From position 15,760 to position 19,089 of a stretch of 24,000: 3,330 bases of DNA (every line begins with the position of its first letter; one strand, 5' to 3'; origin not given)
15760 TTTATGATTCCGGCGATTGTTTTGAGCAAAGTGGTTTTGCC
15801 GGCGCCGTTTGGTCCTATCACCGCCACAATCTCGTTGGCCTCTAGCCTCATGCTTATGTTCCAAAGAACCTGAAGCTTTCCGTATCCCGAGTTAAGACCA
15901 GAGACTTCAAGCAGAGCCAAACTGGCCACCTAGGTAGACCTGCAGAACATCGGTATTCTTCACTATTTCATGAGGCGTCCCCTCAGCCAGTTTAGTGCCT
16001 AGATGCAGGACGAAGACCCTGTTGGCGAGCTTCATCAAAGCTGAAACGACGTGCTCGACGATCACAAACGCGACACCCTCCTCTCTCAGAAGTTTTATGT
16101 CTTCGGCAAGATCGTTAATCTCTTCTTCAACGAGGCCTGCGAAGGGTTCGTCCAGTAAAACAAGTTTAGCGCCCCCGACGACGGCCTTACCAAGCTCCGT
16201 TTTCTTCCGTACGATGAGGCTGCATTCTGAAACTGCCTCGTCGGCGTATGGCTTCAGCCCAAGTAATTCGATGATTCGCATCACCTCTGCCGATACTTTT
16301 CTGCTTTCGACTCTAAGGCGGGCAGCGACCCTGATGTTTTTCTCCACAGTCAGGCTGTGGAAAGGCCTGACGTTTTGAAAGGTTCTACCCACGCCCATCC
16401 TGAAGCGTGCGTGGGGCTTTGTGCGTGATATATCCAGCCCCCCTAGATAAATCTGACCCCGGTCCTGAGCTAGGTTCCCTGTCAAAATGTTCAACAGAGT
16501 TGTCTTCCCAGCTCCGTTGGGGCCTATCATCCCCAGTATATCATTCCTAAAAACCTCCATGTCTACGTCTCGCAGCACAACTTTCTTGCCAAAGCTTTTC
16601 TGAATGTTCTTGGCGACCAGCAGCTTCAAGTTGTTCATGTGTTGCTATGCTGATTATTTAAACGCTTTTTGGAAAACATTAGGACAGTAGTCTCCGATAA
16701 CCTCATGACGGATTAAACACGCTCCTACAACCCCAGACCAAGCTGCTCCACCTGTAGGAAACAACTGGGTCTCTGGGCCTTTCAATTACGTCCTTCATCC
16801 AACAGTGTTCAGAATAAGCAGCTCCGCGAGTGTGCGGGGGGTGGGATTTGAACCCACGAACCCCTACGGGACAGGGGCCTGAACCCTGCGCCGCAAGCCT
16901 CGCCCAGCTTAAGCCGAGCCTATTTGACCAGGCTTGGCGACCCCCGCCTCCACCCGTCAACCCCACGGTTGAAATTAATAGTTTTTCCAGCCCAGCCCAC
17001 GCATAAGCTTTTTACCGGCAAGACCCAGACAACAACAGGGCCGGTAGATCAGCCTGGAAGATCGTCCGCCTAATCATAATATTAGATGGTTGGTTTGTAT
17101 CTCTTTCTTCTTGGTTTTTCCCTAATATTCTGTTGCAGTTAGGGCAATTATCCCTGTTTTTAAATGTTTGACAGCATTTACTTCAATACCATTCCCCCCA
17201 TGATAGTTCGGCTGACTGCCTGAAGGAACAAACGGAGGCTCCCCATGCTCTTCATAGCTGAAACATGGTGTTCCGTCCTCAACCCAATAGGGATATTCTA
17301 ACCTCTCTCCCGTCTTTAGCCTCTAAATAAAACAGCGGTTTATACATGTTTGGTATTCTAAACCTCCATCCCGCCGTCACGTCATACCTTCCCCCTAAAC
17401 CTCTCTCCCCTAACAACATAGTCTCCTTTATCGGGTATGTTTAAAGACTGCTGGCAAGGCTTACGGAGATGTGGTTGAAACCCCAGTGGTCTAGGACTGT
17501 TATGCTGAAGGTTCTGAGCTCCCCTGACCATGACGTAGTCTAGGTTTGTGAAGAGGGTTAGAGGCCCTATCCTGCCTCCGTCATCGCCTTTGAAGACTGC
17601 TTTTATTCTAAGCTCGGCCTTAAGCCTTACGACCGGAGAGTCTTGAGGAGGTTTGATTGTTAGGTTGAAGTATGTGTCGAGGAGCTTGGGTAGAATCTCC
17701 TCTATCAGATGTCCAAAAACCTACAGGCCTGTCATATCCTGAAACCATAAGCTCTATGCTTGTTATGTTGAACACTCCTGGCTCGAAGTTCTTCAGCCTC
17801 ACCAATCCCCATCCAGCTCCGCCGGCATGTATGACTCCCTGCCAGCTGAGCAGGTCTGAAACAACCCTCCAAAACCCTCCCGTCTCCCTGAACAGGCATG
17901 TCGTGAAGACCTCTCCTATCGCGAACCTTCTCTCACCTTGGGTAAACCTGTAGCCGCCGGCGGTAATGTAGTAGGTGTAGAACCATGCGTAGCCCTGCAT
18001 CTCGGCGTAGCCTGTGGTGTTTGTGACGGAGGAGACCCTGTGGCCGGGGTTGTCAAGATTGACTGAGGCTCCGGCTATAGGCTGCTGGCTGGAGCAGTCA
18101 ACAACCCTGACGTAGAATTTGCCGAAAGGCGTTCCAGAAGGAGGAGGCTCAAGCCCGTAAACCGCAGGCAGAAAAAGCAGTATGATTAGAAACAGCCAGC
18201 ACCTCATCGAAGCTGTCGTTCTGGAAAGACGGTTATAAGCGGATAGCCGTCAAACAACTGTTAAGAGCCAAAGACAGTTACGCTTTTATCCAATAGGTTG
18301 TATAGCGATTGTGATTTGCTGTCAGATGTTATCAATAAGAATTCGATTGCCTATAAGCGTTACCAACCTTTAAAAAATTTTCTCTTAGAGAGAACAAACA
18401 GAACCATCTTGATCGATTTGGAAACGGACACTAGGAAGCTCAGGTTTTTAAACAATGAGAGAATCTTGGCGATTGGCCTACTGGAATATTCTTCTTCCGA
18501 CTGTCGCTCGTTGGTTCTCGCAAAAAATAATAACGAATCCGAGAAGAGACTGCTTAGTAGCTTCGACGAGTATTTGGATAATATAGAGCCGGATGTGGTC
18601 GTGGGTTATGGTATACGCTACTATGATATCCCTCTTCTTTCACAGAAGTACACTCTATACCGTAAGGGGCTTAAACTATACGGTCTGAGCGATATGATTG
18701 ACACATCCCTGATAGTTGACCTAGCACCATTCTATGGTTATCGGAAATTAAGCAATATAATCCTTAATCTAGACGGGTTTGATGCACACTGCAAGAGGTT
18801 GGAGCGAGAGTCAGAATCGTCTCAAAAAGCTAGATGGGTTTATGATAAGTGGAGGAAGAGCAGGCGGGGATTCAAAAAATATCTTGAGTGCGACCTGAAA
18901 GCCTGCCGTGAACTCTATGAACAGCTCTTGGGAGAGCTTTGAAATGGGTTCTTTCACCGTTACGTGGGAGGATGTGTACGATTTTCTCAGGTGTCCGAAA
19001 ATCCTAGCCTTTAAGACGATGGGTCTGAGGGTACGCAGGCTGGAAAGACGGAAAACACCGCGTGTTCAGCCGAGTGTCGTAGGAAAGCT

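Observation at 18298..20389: Translationally coupled DEDDy 3'-5' exonuclease + Cas4-like Fe-S nuclease pair with no CRISPR-Cas context: candidate undescribed two-nuclease module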

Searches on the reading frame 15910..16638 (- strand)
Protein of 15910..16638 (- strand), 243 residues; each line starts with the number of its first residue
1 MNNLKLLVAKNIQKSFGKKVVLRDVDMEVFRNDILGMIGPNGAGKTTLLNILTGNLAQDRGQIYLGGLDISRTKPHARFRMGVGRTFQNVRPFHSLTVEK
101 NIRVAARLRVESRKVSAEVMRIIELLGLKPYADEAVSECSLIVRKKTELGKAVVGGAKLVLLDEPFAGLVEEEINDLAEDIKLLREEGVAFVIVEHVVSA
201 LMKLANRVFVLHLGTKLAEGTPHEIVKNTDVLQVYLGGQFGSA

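Call 20: search_protein_families(library=pfam, proteins=[window:15910-16638:-], max_evalue=0.001)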
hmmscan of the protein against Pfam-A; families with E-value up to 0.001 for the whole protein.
window:15910-16638:- (243 aa): 3 families
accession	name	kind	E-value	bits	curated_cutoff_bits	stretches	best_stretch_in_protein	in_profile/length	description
PF00005.33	ABC_tran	-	3.9e-25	89.5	25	1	22-167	1-137/137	ABC transporter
PF12399.14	BCA_ABC_TP_C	-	4.7e-08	32.9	25.5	1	216-240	2-26/27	Branched-chain amino acid ATP-binding cassette transporter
PF13304.12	AAA_21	-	0.00011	22.9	27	1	35-103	2-83/304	AAA domain, putative AbiEii toxin, Type IV TA system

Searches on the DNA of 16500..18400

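Call 22: search_rna_families(source=window, start=16500, end=18400, threshold=evalue, max_evalue=1, show_alignments=2)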
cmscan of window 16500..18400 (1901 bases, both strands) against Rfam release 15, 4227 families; matches with E-value up to 1: 4.
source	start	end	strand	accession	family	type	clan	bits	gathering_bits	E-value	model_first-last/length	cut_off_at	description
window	16833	16947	-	RF00005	tRNA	Gene; tRNA;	CL00001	40.5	29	1.2e-06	1-71/71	no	tRNA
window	16832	16889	+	RF04354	Plastid-ycf2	Cis-reg;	-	23.3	65.7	0.07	1-75/75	no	Plastid-ycf2 5UTR RNA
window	16820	16911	-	RF00233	Tymo_tRNA-like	Cis-reg;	-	19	40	0.46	1-84/84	no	Tymovirus/Pomovirus/Furovirus tRNA-like 3' UTR element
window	16511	16555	-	RF01130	sR46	Gene; snRNA; snoRNA; CD-box;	-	17.8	50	0.33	1-56/56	no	Small nucleolar RNA sR46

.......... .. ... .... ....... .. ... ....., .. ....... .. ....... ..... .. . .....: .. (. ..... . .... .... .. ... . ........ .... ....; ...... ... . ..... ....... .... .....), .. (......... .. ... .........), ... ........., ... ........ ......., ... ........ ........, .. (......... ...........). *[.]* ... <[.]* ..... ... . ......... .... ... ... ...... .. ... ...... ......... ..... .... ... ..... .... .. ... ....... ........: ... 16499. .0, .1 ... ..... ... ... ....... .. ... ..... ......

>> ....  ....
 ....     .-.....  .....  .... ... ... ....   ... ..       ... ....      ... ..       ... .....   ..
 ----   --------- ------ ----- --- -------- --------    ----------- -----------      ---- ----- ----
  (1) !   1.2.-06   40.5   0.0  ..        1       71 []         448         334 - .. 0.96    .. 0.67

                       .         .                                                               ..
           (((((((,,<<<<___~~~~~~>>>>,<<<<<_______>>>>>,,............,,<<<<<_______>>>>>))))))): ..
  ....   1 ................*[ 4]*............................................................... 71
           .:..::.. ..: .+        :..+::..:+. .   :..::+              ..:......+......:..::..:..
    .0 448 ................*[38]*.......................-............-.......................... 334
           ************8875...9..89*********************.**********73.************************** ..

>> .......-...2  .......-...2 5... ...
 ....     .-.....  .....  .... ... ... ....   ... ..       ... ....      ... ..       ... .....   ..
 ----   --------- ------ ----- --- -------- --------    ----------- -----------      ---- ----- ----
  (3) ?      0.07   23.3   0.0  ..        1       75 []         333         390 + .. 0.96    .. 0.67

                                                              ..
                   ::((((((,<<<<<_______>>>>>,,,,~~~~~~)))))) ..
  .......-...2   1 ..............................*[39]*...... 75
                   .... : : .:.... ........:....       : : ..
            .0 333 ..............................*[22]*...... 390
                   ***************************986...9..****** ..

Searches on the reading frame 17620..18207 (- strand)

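Call 7: search_protein_families(library=pfam, proteins=[window:17620-18207:-], max_evalue=1)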
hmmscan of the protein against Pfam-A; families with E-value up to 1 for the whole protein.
window:17620-18207:- (195 aa): 1 family
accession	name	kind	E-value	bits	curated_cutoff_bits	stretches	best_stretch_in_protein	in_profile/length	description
PF13620.12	CarboxypepD_reg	-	0.00015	22.4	32.3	1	34-87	5-60/82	Carboxypeptidase regulatory-like domain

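Call 8: search_protein_families(library=padloc, proteins=[window:17620-18207:-], max_evalue=1)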
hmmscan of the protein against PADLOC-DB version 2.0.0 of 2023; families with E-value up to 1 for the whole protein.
window:17620-18207:- (195 aa): 0 families

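Call 9: search_protein_families(library=ncbifam, proteins=[window:17620-18207:-], max_evalue=1)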
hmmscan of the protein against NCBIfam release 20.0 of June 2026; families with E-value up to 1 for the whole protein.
window:17620-18207:- (195 aa): 0 families

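Call 97: search_protein_families(library=padloc, proteins=[window:17620-18207:-], max_evalue=0.001)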
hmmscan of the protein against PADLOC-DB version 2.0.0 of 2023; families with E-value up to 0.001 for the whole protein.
window:17620-18207:- (195 aa): 0 families

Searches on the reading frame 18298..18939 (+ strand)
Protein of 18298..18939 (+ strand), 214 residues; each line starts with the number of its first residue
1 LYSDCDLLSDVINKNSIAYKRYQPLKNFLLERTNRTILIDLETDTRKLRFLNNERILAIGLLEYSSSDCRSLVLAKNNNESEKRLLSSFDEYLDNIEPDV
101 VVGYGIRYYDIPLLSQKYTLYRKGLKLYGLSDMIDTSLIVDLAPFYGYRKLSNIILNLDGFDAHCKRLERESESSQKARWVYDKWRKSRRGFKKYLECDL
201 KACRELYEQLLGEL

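Call 7: search_protein_families(library=pfam, proteins=[window:18298-18939:+], max_evalue=1)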
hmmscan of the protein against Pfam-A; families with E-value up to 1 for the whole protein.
window:18298-18939:+ (214 aa): 2 families
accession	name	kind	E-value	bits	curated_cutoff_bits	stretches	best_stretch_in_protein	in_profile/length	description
PF03104.25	DNA_pol_B_exo1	-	5.4e-08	33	23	1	78-130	139-192/242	DNA polymerase family B, exonuclease domain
PF10108.15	DNA_pol_B_exo2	-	0.004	17.3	24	1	54-117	9-71/213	Predicted 3'-5' exonuclease related to the exonuclease domain of PolB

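Call 8: search_protein_families(library=padloc, proteins=[window:18298-18939:+], max_evalue=1)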
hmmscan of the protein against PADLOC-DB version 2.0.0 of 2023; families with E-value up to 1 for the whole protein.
window:18298-18939:+ (214 aa): 0 families

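Call 9: search_protein_families(library=ncbifam, proteins=[window:18298-18939:+], max_evalue=1)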
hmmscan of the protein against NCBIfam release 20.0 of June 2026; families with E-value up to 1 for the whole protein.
window:18298-18939:+ (214 aa): 3 families
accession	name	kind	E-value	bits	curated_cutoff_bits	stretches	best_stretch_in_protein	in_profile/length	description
NF004421.0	PRK05762.1-2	equivalog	0.00018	20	570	1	78-125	210-257/795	DNA polymerase II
NF004420.0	PRK05762.1-1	equivalog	0.035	12.7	1435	1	63-127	182-246/783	DNA polymerase II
NF004422.0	PRK05762.1-4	equivalog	0.061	11.6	1103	1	77-127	200-250/789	DNA polymerase II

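Call 11: find_homologous_proteins(query=window:18298-18939:+)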
Query window:18298-18939:+ (214 aa): 3 proteins with E <= 0.001 among 284 candidates.
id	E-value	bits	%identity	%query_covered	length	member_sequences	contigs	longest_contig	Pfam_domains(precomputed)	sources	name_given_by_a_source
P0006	1.8e-126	438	97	97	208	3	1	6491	PF03104.26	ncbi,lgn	ncbi:MAG: 3'-5' exonuclease [Candidatus Caldarchaeum sp.]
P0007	3.2e-76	274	65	98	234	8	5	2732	PF03104.26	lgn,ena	-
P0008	1.4e-55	207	81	56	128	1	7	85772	PF03104.26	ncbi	ncbi:MAG: 3'-5' exonuclease [Candidatus Caldarchaeum sp.]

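Call 16: find_encoding_contigs(protein=P0007, flank=10000)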
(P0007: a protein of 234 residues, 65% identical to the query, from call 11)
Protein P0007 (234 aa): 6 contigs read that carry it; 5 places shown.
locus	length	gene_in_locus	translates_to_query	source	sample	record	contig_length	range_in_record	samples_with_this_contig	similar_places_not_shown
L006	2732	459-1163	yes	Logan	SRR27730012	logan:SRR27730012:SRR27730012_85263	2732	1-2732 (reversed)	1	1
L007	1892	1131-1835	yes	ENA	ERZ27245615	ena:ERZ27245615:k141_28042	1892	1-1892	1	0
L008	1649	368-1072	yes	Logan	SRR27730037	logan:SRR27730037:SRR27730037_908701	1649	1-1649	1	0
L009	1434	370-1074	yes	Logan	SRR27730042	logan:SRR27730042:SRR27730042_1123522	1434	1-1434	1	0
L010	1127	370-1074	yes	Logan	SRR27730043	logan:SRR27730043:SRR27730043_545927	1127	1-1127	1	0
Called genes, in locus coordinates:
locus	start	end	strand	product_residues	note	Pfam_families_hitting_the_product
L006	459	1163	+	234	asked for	PF03104:DNA_pol_B_exo1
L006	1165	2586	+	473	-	-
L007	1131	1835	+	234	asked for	PF03104:DNA_pol_B_exo1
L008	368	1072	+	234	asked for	PF03104:DNA_pol_B_exo1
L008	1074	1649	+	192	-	?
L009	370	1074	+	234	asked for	PF03104:DNA_pol_B_exo1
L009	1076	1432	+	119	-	?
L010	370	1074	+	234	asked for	PF03104:DNA_pol_B_exo1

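Call 17: find_encoding_contigs(protein=P0008, flank=10000)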
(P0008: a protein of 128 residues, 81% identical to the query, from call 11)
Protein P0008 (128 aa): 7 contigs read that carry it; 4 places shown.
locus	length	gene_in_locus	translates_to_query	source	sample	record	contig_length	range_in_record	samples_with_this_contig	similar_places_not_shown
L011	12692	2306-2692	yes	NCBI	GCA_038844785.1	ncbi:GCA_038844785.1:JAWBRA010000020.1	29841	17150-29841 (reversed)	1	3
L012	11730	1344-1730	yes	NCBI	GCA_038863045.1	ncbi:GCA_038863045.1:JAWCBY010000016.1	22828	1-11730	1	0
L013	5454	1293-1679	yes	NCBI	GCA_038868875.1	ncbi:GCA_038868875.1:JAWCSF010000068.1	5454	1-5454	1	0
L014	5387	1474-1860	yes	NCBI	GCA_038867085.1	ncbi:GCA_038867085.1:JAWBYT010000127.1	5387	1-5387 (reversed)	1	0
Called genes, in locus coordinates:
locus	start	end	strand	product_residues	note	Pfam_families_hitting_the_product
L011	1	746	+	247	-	?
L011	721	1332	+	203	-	-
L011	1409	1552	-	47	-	-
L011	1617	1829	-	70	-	-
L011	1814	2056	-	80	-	-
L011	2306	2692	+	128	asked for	PF03104:DNA_pol_B_exo1 (weak)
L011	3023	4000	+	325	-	-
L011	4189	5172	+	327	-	PF01634:HisG, PF08029:HisG_C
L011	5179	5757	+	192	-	PF00475:IGPD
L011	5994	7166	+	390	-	PF01380:SIS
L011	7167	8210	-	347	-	PF00296:Bac_luciferase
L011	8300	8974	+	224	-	PF04199:Cyclase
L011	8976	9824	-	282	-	PF01040:UbiA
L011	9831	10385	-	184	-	PF02778:tRNA_int_endo_N, PF01974:tRNA_int_endo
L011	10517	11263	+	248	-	-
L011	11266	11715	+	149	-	-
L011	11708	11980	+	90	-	-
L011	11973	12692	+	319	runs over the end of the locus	PF20030:bpMoxR, PF00004:AAA (faint), PF07726:AAA_3, PF07728:AAA_5, PF17863:AAA_lid_2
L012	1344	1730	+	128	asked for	PF03104:DNA_pol_B_exo1 (weak)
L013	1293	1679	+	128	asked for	PF03104:DNA_pol_B_exo1 (weak)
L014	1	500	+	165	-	?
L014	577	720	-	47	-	-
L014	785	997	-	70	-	-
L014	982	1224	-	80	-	-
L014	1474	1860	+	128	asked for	PF03104:DNA_pol_B_exo1 (weak)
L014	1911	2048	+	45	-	-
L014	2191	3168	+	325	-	-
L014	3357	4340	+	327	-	PF01634:HisG, PF08029:HisG_C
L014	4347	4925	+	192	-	PF00475:IGPD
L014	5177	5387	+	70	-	?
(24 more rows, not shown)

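Call 32: search_solved_structures(query=window:18298-18939:+, max_evalue=1, show_alignments=2)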
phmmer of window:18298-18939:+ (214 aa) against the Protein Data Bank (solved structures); distinct sequences matched with E-value up to 1: 12.
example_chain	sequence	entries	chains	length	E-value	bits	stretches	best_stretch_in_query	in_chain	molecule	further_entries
3iay_A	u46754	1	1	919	0.016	18.5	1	79-154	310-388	DNA polymerase delta catalytic subunit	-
5mdn_A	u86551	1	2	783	0.016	18.4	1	61-119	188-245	DNA polymerase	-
7kc0_A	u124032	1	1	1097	0.019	18.2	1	79-154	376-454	DNA polymerase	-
6p1h_A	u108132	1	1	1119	0.02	18.1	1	79-154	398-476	DNA polymerase delta catalytic subunit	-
6s1m_A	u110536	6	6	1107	0.027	17.7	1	68-120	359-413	DNA polymerase delta catalytic subunit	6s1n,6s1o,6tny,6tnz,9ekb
1q8i_A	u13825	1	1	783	0.12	15.6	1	63-127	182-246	DNA polymerase II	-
3k57_A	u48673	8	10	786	0.12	15.5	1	63-127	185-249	DNA polymerase II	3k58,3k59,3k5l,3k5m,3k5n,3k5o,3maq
8z92_E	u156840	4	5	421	0.33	14.1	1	151-202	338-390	TIR domain-containing protein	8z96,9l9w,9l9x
8ifk_A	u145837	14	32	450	0.36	14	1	151-202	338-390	TIR domain-containing protein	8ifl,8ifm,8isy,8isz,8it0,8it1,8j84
8j8h_B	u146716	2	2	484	0.41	13.8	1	151-202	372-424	TIR domain-containing protein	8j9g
9wes_A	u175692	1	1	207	0.42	13.8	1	34-98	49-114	Rab7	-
5ldd_C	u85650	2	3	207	0.68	13.1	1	28-98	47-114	Rab small monomeric GTPase-like protein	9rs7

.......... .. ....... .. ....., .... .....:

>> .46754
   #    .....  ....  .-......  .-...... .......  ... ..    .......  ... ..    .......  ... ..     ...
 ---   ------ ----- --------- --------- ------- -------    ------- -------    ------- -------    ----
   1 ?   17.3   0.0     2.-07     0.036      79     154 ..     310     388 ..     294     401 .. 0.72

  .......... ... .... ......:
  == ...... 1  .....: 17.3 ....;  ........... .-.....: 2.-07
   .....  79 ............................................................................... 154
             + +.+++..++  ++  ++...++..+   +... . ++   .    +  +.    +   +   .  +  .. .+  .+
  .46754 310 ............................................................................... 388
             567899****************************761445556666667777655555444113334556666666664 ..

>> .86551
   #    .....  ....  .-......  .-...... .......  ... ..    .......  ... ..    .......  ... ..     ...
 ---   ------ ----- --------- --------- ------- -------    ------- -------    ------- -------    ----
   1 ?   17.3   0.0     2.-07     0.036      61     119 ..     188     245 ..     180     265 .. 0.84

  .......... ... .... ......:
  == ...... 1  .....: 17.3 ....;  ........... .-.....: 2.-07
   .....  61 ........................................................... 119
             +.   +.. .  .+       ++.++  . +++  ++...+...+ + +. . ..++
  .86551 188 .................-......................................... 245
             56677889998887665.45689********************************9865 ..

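Call 40: find_related_loci(query=A2, collection=viral_contigs, flank=10000)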
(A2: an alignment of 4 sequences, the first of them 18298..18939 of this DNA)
Query A2 (214 aa) in viral_contigs; peptide patterns used: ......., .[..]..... (x = any residue, [..] = any of these).
94 stretches matched a pattern, but none encodes a relative of the query by tblastn (E <= 1e-3).

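Call 99: search_protein_families(library=phrogs, proteins=[window:18298-18939:+], max_evalue=0.01)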
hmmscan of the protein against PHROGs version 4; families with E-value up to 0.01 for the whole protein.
window:18298-18939:+ (214 aa): 3 families
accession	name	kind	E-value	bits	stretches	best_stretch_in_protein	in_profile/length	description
phrog_403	-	DNA, RNA and nucleotide metabolism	5.8e-05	23.1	1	77-211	122-247/321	DNA polymerase exonuclease subunit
phrog_262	-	DNA, RNA and nucleotide metabolism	0.0026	16.9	1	55-117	140-217/856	DNA polymerase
phrog_2062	-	DNA, RNA and nucleotide metabolism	0.0087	15.7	0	77-116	178-217/502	DNA polymerase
